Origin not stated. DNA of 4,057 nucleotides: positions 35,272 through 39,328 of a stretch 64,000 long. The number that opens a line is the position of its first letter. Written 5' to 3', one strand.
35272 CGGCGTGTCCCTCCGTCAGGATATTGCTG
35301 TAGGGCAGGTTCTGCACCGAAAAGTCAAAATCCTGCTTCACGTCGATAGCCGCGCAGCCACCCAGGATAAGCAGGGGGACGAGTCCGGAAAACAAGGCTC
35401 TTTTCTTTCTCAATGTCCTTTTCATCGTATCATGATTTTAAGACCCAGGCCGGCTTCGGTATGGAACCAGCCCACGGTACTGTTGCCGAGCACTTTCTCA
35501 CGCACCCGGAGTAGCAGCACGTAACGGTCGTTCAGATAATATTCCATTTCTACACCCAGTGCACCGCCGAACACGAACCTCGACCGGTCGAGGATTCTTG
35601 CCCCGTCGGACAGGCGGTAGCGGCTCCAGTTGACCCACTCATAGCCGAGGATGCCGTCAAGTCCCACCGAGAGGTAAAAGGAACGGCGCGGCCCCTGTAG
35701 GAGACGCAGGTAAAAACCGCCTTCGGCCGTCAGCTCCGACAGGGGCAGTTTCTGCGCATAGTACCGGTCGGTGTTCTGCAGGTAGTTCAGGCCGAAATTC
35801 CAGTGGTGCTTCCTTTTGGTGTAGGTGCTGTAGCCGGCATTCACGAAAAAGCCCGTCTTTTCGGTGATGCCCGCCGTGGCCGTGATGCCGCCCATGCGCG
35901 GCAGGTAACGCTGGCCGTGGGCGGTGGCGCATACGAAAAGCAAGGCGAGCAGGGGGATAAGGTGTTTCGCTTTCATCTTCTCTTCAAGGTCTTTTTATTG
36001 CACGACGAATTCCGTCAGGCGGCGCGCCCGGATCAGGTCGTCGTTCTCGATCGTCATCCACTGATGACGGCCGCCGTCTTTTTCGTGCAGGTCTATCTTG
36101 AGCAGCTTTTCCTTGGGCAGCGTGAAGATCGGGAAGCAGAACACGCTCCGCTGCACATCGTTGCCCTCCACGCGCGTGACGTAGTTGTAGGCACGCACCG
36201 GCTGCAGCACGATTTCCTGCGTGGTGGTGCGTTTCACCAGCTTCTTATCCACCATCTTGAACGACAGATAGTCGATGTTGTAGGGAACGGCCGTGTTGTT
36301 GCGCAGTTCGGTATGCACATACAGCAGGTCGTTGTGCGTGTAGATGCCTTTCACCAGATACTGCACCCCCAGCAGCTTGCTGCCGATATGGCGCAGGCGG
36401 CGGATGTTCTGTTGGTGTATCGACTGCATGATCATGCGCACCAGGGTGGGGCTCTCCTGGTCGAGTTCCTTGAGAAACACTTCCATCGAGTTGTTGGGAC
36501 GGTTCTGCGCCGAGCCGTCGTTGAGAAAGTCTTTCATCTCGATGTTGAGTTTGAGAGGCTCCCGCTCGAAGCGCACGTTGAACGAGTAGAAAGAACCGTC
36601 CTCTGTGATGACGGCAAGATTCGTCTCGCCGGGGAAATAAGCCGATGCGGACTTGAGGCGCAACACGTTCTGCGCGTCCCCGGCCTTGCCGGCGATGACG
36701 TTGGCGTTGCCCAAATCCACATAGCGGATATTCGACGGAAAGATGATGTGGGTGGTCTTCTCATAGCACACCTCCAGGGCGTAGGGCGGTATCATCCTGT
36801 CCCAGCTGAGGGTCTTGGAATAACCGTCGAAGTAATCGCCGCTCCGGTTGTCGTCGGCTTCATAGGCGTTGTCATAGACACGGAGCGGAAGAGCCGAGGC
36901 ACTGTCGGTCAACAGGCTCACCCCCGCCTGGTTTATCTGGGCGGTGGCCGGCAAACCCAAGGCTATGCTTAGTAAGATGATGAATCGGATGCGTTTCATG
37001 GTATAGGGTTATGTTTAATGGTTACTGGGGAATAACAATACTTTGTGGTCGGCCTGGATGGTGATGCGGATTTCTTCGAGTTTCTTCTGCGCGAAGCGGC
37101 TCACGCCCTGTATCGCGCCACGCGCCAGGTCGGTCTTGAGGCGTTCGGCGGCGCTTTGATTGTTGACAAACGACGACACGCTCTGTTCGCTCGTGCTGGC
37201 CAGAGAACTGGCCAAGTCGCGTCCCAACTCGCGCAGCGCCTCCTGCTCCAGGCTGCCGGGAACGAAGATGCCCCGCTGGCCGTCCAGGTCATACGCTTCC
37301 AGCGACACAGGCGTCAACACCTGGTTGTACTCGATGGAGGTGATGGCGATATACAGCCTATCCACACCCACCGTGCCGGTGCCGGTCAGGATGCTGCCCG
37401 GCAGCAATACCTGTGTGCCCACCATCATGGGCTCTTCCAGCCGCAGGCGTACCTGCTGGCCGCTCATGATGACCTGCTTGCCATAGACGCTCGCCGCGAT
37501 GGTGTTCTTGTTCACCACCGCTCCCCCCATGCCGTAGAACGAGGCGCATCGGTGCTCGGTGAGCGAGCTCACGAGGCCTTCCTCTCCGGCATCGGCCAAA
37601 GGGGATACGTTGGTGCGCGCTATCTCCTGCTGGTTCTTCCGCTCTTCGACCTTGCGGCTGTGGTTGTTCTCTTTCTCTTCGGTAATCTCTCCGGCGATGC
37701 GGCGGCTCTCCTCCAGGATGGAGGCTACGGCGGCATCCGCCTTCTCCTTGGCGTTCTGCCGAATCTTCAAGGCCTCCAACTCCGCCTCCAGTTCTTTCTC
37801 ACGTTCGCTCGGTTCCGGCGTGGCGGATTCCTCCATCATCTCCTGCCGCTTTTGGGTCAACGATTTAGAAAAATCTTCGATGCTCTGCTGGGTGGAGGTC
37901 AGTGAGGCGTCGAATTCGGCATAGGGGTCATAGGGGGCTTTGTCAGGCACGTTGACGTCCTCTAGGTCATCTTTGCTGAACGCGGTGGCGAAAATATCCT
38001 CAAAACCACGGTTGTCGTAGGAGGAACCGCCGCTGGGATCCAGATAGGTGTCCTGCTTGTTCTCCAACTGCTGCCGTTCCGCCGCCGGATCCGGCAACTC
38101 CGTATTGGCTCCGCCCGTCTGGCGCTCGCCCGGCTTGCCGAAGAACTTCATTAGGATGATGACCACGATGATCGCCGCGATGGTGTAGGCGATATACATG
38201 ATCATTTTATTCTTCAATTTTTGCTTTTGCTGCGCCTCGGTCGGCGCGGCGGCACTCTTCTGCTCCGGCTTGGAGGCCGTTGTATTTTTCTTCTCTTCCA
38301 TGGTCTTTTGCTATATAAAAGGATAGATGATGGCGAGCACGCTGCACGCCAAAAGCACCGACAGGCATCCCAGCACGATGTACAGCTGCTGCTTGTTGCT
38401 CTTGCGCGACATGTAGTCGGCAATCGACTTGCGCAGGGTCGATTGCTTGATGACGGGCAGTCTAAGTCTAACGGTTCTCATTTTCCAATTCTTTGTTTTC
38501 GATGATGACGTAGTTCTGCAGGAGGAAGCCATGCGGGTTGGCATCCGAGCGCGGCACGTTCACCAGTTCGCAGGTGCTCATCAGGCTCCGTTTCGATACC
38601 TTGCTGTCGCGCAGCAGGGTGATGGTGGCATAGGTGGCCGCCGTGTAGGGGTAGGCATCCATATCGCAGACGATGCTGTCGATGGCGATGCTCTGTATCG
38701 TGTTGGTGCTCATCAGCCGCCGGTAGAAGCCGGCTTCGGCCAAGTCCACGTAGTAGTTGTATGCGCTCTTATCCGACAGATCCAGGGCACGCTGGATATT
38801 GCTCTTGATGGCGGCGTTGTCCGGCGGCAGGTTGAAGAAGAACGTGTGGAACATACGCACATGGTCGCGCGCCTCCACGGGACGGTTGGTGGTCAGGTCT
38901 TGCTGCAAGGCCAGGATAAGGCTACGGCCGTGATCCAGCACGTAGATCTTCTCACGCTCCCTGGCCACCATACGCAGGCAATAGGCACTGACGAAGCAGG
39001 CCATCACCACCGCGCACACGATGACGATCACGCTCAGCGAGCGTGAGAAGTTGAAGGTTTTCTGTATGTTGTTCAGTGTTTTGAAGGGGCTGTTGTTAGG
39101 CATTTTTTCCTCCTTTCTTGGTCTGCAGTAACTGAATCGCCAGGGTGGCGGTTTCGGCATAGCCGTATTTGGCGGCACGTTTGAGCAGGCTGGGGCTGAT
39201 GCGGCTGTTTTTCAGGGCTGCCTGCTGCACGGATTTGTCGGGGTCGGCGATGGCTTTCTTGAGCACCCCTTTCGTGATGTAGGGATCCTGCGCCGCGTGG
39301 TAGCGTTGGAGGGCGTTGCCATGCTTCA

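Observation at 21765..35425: Tail-fibre / T9SS display module translationally coupled to the end of a conjugative tra operon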

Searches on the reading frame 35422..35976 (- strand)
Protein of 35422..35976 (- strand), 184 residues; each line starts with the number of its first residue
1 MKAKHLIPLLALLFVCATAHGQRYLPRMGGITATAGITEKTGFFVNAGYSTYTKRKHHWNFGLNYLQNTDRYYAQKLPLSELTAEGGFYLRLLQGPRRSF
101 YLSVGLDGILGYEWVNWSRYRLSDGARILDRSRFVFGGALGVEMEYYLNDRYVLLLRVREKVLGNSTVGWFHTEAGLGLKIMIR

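Call 11: search_protein_families(library=pfam, proteins=[window:35422-35976:-], max_evalue=0.01)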
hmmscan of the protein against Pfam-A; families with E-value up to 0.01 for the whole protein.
window:35422-35976:- (184 aa): 1 family
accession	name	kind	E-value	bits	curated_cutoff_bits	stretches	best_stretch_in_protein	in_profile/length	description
PF10626.15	TraO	-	3.8e-44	151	25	1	26-183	2-168/168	Conjugative transposon protein TraO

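Call 43: find_related_loci(query=A3, collection=metagenome_contigs, flank=10000)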
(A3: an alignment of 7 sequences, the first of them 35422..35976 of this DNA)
Query A3 (184 aa) in metagenome_contigs; peptide patterns used: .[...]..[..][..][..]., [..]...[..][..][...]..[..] (x = any residue, [..] = any of these).
600 stretches matched a pattern (row limit reached: there are more); 382 encode a relative of the query (tblastn E <= 1e-3); the best 80 are kept; 80 distinct loci.
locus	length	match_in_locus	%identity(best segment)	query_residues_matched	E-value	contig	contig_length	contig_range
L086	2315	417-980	43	1-184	7e-46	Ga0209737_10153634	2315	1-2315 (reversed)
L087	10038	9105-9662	42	6-183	1e-45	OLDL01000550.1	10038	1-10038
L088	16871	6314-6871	43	6-183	8e-46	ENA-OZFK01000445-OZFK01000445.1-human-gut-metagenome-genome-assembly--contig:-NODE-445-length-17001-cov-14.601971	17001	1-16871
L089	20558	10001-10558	42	6-183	4e-45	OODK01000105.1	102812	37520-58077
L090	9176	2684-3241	42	6-183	4e-45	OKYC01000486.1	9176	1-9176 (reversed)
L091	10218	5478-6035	42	6-183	4e-45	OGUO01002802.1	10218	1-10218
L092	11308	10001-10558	42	6-183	4e-45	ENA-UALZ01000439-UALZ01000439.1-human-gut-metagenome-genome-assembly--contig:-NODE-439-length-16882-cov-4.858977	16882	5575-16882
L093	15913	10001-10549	43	9-183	4e-45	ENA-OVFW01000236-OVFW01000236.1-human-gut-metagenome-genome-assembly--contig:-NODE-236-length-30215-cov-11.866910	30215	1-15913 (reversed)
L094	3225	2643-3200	42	6-183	4e-45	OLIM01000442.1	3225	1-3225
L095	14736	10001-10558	42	6-183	3e-45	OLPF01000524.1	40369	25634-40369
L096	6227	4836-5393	42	6-183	4e-45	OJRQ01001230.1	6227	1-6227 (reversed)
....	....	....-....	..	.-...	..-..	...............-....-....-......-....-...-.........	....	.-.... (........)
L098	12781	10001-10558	42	6-183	3e-45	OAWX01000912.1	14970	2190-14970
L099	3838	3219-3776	42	6-183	3e-45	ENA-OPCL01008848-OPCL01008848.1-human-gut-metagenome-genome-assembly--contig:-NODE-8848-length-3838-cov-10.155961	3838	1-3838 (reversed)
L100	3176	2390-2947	42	6-183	4e-45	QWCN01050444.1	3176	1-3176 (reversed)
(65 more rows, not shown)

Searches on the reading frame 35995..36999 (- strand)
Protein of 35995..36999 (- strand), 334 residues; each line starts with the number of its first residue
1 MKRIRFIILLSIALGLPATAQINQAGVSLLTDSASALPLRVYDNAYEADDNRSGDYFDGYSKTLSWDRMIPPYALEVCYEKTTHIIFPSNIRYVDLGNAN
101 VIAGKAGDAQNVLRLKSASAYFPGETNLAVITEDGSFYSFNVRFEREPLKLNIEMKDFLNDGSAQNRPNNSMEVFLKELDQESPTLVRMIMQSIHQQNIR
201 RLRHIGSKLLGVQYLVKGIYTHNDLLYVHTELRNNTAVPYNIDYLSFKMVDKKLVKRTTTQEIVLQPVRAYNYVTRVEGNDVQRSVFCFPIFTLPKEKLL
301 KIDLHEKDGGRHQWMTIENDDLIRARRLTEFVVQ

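Call 11: search_protein_families(library=pfam, proteins=[window:35995-36999:-], max_evalue=0.01)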
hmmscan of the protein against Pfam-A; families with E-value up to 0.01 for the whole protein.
window:35995-36999:- (334 aa): 1 family
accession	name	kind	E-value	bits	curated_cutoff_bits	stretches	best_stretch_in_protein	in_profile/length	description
PF13595.11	DUF4138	-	8.8e-95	317.1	31.1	1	75-327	1-244/245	Domain of unknown function (DUF4138)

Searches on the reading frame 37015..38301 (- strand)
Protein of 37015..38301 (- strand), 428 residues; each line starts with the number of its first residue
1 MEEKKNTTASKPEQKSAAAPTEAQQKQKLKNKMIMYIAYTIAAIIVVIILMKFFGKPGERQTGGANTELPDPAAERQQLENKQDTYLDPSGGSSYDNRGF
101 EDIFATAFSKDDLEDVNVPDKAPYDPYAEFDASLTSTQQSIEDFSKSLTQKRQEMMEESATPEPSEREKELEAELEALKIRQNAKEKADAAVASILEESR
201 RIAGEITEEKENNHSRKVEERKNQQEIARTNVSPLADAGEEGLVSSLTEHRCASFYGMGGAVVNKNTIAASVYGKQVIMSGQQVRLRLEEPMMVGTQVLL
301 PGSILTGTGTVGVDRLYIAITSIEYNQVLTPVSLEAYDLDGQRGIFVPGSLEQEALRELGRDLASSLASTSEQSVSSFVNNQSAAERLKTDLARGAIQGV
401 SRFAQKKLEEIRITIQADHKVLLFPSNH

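Call 11: search_protein_families(library=pfam, proteins=[window:37015-38301:-], max_evalue=0.01)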
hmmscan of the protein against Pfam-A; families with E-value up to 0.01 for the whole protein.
window:37015-38301:- (428 aa): 2 families
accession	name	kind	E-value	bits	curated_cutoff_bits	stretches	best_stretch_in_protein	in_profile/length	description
PF12508.14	Transposon_TraM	-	9.6e-36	124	25.1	1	268-423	1-144/145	Conjugative transposon, TraM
PF03743.19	TrbI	-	0.0092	16.3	35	1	281-410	21-162/188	Bacterial conjugation TrbI-like protein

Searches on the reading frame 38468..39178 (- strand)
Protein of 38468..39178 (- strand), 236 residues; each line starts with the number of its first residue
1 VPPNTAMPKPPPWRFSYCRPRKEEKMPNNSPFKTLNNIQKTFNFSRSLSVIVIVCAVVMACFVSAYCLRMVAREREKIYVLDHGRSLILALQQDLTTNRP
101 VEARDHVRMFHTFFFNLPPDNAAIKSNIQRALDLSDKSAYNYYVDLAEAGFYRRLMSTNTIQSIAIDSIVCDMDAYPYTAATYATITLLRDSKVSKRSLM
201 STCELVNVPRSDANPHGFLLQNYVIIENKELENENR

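Call 11: search_protein_families(library=pfam, proteins=[window:38468-39178:-], max_evalue=0.01)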
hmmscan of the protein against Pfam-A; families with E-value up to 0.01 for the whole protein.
window:38468-39178:- (236 aa): 1 family
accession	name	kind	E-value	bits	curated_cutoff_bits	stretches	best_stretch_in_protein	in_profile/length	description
PF04335.19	VirB8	-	0.00024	21.4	23.2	1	46-224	18-209/213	VirB8 protein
